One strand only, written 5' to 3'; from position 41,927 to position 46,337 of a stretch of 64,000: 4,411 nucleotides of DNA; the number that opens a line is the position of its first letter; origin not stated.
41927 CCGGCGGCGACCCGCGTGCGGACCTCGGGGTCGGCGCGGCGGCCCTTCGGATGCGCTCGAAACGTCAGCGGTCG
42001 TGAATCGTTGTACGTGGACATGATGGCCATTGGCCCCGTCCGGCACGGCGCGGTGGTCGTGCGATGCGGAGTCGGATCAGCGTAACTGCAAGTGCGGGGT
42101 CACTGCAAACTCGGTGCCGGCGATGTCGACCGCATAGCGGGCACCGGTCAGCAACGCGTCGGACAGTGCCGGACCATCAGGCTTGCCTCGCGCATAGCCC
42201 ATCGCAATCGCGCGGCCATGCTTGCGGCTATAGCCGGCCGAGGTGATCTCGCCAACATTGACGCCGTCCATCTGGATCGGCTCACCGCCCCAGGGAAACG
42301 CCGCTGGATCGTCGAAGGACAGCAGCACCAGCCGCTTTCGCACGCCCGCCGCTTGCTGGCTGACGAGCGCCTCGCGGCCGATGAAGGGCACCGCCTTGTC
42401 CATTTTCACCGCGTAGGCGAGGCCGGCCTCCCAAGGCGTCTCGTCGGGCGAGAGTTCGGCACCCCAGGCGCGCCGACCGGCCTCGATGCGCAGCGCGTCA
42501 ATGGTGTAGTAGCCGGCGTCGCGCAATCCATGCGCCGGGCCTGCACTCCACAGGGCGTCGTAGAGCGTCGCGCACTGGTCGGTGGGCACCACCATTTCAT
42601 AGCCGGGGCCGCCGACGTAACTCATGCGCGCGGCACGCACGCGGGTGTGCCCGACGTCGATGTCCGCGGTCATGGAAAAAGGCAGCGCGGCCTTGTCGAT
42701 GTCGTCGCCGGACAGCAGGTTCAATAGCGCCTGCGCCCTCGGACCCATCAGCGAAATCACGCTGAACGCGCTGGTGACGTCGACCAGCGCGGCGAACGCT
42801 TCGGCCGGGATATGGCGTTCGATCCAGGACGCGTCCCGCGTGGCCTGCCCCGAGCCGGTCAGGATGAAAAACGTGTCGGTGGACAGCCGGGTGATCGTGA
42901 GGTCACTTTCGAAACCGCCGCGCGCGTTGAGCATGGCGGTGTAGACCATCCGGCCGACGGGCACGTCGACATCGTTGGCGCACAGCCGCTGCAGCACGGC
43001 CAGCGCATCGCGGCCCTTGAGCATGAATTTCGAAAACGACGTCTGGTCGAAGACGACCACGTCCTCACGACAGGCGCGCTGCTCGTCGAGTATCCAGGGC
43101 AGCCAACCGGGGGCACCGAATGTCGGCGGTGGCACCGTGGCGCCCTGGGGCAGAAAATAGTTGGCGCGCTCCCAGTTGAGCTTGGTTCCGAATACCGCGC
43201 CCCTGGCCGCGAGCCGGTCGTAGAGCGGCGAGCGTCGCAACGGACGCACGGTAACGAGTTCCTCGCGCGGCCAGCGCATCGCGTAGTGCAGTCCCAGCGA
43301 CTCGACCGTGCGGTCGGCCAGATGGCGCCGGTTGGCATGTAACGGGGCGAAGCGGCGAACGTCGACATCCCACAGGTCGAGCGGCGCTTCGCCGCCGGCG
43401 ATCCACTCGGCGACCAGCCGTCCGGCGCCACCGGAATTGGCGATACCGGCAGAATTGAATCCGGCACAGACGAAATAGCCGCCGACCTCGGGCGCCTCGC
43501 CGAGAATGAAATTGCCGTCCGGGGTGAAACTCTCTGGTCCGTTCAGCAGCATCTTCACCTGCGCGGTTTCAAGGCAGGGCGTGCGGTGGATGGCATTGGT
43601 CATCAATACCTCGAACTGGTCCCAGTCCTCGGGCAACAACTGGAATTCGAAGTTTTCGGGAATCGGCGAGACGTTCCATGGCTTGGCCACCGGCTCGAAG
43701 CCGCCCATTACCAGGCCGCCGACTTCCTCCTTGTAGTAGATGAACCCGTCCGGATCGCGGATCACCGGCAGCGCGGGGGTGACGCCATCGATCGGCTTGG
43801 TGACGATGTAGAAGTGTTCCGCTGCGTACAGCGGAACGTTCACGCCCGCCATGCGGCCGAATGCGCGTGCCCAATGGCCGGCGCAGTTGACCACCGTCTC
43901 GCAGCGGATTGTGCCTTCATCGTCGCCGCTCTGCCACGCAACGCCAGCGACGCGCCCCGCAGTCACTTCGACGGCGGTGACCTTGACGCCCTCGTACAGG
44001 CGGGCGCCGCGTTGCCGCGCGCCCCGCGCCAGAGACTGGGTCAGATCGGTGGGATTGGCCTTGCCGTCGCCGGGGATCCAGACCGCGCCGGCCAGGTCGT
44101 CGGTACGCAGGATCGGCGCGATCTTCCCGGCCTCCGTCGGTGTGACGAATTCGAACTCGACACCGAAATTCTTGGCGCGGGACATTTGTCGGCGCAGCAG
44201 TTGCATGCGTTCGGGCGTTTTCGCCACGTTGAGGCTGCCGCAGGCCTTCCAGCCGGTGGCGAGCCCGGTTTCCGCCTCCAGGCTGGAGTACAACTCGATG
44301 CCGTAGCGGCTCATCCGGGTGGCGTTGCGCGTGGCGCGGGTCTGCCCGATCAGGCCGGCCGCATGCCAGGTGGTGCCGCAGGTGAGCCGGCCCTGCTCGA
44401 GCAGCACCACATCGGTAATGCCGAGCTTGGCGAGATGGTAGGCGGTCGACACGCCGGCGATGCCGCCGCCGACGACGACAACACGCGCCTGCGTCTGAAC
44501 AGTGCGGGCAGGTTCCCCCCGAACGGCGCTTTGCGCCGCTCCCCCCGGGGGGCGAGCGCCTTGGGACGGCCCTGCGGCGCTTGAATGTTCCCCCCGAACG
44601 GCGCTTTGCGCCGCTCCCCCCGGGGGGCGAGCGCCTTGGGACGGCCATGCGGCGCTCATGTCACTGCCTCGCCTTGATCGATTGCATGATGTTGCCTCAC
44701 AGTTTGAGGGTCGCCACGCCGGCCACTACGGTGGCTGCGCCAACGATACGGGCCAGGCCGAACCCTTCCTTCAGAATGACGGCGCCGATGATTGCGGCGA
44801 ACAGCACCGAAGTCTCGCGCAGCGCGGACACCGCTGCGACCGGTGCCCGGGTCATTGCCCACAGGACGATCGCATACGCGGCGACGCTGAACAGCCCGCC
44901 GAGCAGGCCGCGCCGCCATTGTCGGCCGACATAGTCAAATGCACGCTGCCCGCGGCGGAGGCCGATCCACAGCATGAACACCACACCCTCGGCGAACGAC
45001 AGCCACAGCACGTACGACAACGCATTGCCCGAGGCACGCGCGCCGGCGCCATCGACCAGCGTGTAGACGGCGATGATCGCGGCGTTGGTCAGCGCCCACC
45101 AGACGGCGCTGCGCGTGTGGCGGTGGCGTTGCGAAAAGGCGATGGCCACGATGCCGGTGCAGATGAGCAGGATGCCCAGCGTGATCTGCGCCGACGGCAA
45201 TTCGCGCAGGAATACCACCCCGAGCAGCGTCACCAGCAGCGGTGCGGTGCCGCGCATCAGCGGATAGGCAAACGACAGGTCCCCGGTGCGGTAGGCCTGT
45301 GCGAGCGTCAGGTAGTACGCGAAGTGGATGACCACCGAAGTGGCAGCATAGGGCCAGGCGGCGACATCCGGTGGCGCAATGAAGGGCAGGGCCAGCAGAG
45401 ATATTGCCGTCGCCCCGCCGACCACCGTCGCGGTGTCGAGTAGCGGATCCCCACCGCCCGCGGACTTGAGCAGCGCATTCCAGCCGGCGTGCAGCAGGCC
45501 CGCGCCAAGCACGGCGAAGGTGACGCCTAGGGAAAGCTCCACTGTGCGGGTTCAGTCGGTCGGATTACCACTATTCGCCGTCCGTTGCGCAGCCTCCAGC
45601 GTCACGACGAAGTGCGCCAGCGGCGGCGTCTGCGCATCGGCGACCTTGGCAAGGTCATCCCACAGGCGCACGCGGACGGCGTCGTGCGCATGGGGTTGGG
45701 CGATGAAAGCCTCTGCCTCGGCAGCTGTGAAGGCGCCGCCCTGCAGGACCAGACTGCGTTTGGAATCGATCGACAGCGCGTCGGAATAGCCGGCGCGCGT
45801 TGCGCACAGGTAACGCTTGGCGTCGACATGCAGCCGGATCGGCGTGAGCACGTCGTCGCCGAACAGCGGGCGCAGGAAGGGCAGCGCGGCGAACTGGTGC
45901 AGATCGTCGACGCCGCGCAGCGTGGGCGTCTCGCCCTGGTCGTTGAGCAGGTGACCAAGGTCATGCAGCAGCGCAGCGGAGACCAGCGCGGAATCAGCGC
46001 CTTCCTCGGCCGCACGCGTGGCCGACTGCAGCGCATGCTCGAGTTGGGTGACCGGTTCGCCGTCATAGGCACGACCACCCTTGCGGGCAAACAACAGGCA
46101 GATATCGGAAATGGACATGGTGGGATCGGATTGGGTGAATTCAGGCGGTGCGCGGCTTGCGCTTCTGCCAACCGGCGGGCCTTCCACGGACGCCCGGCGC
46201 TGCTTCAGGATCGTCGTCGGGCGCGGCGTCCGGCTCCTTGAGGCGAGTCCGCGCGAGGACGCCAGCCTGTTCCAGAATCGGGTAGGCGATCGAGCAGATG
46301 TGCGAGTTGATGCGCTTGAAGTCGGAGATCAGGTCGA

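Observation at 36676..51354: Ten co-directional, tightly packed genes fuse a PhnR-PhnA-PhnY phosphonate operon to a DMGDH-like/formate-dehydrogenase C1 module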

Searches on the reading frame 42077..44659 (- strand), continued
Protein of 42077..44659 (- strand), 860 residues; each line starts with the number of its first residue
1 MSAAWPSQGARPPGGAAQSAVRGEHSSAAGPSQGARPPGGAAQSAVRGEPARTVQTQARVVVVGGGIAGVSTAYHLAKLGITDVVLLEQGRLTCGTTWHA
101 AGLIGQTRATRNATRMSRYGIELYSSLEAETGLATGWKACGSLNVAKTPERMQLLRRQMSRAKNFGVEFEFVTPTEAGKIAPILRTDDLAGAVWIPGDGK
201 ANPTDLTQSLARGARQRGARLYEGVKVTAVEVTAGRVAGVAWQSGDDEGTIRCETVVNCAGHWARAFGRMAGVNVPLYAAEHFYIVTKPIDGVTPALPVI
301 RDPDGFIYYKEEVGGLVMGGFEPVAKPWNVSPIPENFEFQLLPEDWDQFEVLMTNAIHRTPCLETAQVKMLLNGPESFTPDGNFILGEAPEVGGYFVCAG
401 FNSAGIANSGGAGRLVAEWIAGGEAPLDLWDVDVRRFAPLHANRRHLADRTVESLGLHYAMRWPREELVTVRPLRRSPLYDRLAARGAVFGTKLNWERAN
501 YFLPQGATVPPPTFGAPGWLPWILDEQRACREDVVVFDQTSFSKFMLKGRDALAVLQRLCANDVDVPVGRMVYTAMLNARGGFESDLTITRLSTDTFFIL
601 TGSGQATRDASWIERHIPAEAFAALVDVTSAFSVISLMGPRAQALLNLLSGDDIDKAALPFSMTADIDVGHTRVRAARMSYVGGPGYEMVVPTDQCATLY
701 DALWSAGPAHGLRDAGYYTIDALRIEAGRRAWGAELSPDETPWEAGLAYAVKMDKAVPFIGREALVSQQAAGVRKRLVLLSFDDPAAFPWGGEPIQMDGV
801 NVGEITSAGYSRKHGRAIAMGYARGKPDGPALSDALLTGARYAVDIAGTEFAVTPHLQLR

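Call 97: search_protein_families(library=pfam, proteins=[L032:2319-3572:-, L032:3580-6792:-, L043:1-1347:-, L051:14224-15945:+, L051:15967-17274:-, L037:13691-15424:+, L056:13013-15163:+], max_evalue=0.00001)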
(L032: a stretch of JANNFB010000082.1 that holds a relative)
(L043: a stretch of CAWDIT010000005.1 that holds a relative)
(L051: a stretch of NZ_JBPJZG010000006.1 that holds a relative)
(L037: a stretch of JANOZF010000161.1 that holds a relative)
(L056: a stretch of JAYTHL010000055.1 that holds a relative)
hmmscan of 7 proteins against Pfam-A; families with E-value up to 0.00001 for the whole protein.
L032:2319-3572:- (417 aa): 2 families
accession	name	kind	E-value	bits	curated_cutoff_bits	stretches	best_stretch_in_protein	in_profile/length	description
PF00848.25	Ring_hydroxyl_A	-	3.4e-28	99.4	24.9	1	183-416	4-207/208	Ring hydroxylating alpha subunit (catalytic domain)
PF00355.32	Rieske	-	2.4e-16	59.8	20.3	1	49-129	2-80/88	Rieske [2Fe-2S] domain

L032:3580-6792:- (1070 aa): 5 families
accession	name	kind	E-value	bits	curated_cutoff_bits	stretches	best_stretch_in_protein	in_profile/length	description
PF01571.26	GCV_T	-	1.1e-77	261.2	25.6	1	689-960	1-254/255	Aminomethyltransferase folate-binding domain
PF01266.30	DAO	-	6.4e-70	236.9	27.9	1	274-629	1-353/353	FAD dependent oxidoreductase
PF08669.17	GCV_T_C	-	4.1e-17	62.3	25.9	1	985-1062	1-80/80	Glycine cleavage T-protein C-terminal barrel domain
PF16350.10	FAO_M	-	5.1e-13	49.4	27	1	635-687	4-56/56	FAD dependent oxidoreductase central domain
PF07992.20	Pyr_redox_2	-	3.5e-07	30.4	26.1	0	265-306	134-175/291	Pyridine nucleotide-disulphide oxidoreductase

L043:1-1347:- (449 aa): 1 family
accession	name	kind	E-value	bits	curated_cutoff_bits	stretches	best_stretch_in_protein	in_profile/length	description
PF00120.29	Gln-synt_C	-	4.1e-91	306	24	1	120-449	2-340/344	Glutamine synthetase, catalytic domain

L051:14224-15945:+ (573 aa): 1 family
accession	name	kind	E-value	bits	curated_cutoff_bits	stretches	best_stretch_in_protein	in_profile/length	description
PF03283.19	PAE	-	5.9e-14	52.4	26.6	1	209-329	91-193/355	Pectinacetylesterase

L051:15967-17274:- (435 aa): 1 family
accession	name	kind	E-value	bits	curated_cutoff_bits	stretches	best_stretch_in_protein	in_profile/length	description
PF03781.23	FGE-sulfatase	-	1.8e-24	87.3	23.3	1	209-355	6-129/255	Sulfatase-modifying factor enzyme 1-like domain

L037:13691-15424:+ (577 aa): 3 families
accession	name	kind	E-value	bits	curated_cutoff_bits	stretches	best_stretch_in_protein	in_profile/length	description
PF00069.31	Pkinase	-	9.6e-53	179.7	31.7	1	26-281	1-256/263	Protein kinase domain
PF07714.23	PK_Tyr_Ser-Thr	-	7.4e-32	111.1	23.1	1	27-278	2-250/258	Protein tyrosine and serine/threonine kinase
PF03109.22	ABC1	-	5.4e-07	29.4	22.9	1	69-184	114-223/244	ABC1 atypical kinase-like domain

L056:13013-15163:+ (716 aa): 1 family
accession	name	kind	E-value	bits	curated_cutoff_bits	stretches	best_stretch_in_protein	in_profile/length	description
PF03401.19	TctC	-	9.7e-75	252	27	1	440-709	2-271/274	Tripartite tricarboxylate transporter family receptor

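Call 98: search_protein_families(library=ncbifam, proteins=[L032:2319-3572:-, L032:3580-6000:-], max_evalue=1e-8)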
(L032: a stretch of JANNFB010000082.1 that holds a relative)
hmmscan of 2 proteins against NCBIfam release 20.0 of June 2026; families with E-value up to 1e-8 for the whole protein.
L032:2319-3572:- (417 aa): 5 families
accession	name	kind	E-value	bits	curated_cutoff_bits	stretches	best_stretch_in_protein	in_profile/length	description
NF058607.1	GlBtMonoOxGbcA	equivalog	1e-103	347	670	1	12-416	19-413/420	glycine betaine monooxygenase oxygenase subunit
NF042946.1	3PPDioc_HcaE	equivalog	7.7e-30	104.3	830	1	13-261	5-255/450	3-phenylpropionate/cinnamic acid dioxygenase subunit alpha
NF041684.1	ant_diox_AndAc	equivalog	6.6e-27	94.1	750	1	18-214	15-222/418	anthranilate 1,2-dioxygenase large subunit AndAc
TIGR03228.1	anthran_1_2_A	equivalog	1.1e-25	90.2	671.9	1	26-220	16-219/438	anthranilate 1,2-dioxygenase large subunit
TIGR03229.1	benzo_1_2_benA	equivalog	2.3e-23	82.7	780.95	1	25-220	15-221/433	benzoate 1,2-dioxygenase large subunit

L032:3580-6000:- (806 aa): 20 families
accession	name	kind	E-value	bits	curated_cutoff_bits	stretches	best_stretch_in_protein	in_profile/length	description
NF001567.0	PRK00389.1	subfamily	4e-55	187.2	300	1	464-800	28-356/359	glycine cleavage system aminomethyltransferase GcvT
NF053776.1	TmaoDeMthMsil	equivalog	1.6e-50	172.4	1100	1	471-802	419-759/763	trimethylamine N-oxide demethylase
TIGR01372.1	soxA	subfamily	2.8e-49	167.8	1164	1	419-800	606-990/996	sarcosine oxidase subunit alpha family protein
TIGR00528.1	gcvT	equivalog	6.9e-48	163.4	235.85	1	454-789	16-352/362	glycine cleavage system aminomethyltransferase GcvT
NF010093.0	PRK13579.1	equivalog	2.4e-42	145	459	1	469-796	40-363/371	glycine cleavage system aminomethyltransferase GcvT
TIGR02352.1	thiamin_ThiO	equivalog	1.7e-40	139.2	250.8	1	11-367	1-348/351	glycine oxidase ThiO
TIGR01373.1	soxB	subfamily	2.4e-28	99.1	529.45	1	10-384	32-400/407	sarcosine oxidase subunit beta family protein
NF008425.0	PRK11259.1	equivalog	4e-24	85.3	257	1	10-245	6-239/377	N-methyl-L-tryptophan oxidase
NF009133.0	PRK12486.1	equivalog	3.2e-23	82.3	410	1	465-770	39-341/369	dimethylsulfoniopropionate demethylase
NF001933.0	PRK00711.1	subfamily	1.4e-21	77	383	1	61-224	105-270/429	D-amino acid dehydrogenase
TIGR03364.1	HpnW_proposed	hypoth_equivalog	5.5e-19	68.5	285.1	1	10-209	2-195/365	TIGR03364 family FAD-dependent oxidoreductase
TIGR03377.1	glycerol3P_GlpA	equivalog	2.3e-15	56.1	552.8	1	117-224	106-217/530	anaerobic glycerol-3-phosphate dehydrogenase subunit GlpA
TIGR03197.1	MnmC_Cterm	equivalog_domain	6.5e-15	55.1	174.2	1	11-210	2-202/400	FAD-dependent 5-carboxymethylaminomethyl-2-thiouridine(34) oxidoreductase MnmC1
NF002480.1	PRK01747.1-1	equivalog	3.9e-14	52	540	1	8-215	248-456/645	bifunctional tRNA (5-methylaminomethyl-2-thiouridine)(34)-methyltransferase MnmC2/FAD-dependent 5-carboxymethylaminomethyl-2-thiouridine(34)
NF008313.0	PRK11101.1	equivalog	8.7e-14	51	425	0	120-222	118-224/548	anaerobic glycerol-3-phosphate dehydrogenase subunit A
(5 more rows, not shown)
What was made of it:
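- Closest known: Glycine betaine catabolic ladder GbcAB -> DMGDH/DgcAB -> sarcosine oxidase/dehydrogenase. Same: Locus L032 combines a GbcA-like Rieske oxygenase with two DAO-GcvT enzymes (calls 97, 98).
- The L032 Rieske + two-paralogue set matches stepwise N-demethylation (calls 97, 98).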

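Call 100: search_protein_families(library=pfam, proteins=[L032:1697-2653:-, L032:1215-2225:+, L032:5991-7745:-], max_evalue=0.001)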
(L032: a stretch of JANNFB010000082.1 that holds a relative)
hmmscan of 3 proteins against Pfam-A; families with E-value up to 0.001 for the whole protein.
L032:1697-2653:- (318 aa): 0 families

L032:1215-2225:+ (336 aa): 0 families

L032:5991-7745:- (584 aa): 1 family
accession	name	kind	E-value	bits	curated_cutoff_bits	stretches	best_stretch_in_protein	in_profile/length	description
PF00528.27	BPD_transp_1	-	4e-16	59.7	26.4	2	125-297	15-181/184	Binding-protein-dependent transport system inner membrane component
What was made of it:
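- Closest known: Glycine betaine catabolic ladder GbcAB -> DMGDH/DgcAB -> sarcosine oxidase/dehydrogenase. Different: No GbcB-like reductase was seen next to it (call 100).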

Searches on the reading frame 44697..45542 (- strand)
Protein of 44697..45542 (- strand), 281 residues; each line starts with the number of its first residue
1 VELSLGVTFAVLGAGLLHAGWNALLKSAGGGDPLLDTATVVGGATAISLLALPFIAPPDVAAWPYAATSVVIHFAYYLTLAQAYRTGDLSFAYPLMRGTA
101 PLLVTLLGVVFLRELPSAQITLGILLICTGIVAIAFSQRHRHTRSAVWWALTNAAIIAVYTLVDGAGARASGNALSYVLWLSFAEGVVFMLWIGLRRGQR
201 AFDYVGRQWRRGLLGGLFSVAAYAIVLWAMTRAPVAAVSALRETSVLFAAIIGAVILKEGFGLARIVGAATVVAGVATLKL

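Call 3: search_protein_families(library=pfam, proteins=[window:44697-45542:-])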
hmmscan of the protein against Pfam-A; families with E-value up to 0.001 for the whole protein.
window:44697-45542:- (281 aa): 2 families
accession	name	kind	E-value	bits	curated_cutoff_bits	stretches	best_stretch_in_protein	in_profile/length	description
PF00892.27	EamA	-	1.7e-20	74.1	28.2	2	145-278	2-132/135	EamA-like transporter family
PF00893.25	Multi_Drug_Res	-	0.00063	20.7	23.7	1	62-127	29-93/93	Small Multidrug Resistance protein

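Call 4: search_protein_families(library=ncbifam, proteins=[window:44697-45542:-])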
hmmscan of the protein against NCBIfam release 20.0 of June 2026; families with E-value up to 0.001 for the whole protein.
window:44697-45542:- (281 aa): 8 families
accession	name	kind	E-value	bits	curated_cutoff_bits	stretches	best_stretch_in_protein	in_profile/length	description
TIGR03340.1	phn_DUF6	hypoth_equivalog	5e-55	187.1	288.15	1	11-277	6-279/281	phosphonate utilization associated putative membrane protein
TIGR00950.1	2A78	equivalog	1.1e-12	48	230.2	1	45-276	29-263/264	carboxylate/amino acid/amine transporter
NF051482.1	EbrB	exception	4.5e-07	30.5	160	1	67-135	33-102/105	SMR family multidrug efflux transporter EbrB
NF033469.1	SMR_qac_bcrB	exception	1.2e-05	25.8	205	0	73-137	41-104/105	quaternary ammonium compound efflux SMR transporter BcrB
NF038012.1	DMT_1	subfamily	8.5e-05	22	50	0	74-134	205-266/276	DMT family transporter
NF051481.1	EbrA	exception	0.00017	21.9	160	0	72-134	39-102/104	SMR family multidrug efflux transporter EbrA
NF007767.1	PRK10452.1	equivalog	0.00046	20.3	122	0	70-142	38-109/120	multidrug/spermidine efflux SMR transporter subunit MdtJ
NF033470.1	SMR_qac_bcrC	exception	0.00077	19.9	225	1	69-144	35-109/114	quaternary ammonium compound efflux SMR transporter BcrC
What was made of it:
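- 44697..45542 (-): EamA/DMT membrane protein (phn_DUF6-like). PF00892; TIGR03340 187 bits, below the 288 cut-off (calls 3, 4).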

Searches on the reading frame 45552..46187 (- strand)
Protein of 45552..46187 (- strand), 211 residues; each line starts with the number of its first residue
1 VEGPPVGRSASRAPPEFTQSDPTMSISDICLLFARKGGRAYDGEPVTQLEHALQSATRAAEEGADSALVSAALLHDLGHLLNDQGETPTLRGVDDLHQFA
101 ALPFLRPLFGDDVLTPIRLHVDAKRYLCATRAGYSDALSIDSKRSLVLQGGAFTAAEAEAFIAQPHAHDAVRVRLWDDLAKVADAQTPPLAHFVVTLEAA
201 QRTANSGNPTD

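Call 3: search_protein_families(library=pfam, proteins=[window:45552-46187:-])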
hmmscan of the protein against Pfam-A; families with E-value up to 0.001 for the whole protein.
window:45552-46187:- (211 aa): 1 family
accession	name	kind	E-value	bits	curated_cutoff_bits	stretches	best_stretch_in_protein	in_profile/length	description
PF01966.28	HD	-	0.00018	22.2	22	1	50-124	3-89/116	HD domain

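Call 4: search_protein_families(library=ncbifam, proteins=[window:45552-46187:-])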
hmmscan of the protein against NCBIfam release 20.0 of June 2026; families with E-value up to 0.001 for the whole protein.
window:45552-46187:- (211 aa): 3 families
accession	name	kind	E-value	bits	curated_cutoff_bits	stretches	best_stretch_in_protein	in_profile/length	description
TIGR03276.1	Phn-HD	hypoth_equivalog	5.4e-69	231.3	214.6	1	26-198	4-176/179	phosphonate degradation HD-domain oxygenase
NF049941.1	HyMthAminphonOxyTmpB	equivalog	2.6e-43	148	300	1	29-197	11-179/188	(R)-1-hydroxy-2-trimethylaminoethylphosphonate oxygenase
NF052439.1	HMPDioxPhnZ1GIM8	equivalog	4.5e-41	140.5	300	1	35-199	31-196/199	hydroxymethylphosphonate dioxygenase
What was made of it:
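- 45552..46118 (-): PhnZ-like HD-domain oxygenase (188 aa from the ATG at 46118). TmpB and PhnZ1 models score below their cut-offs (call 4).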
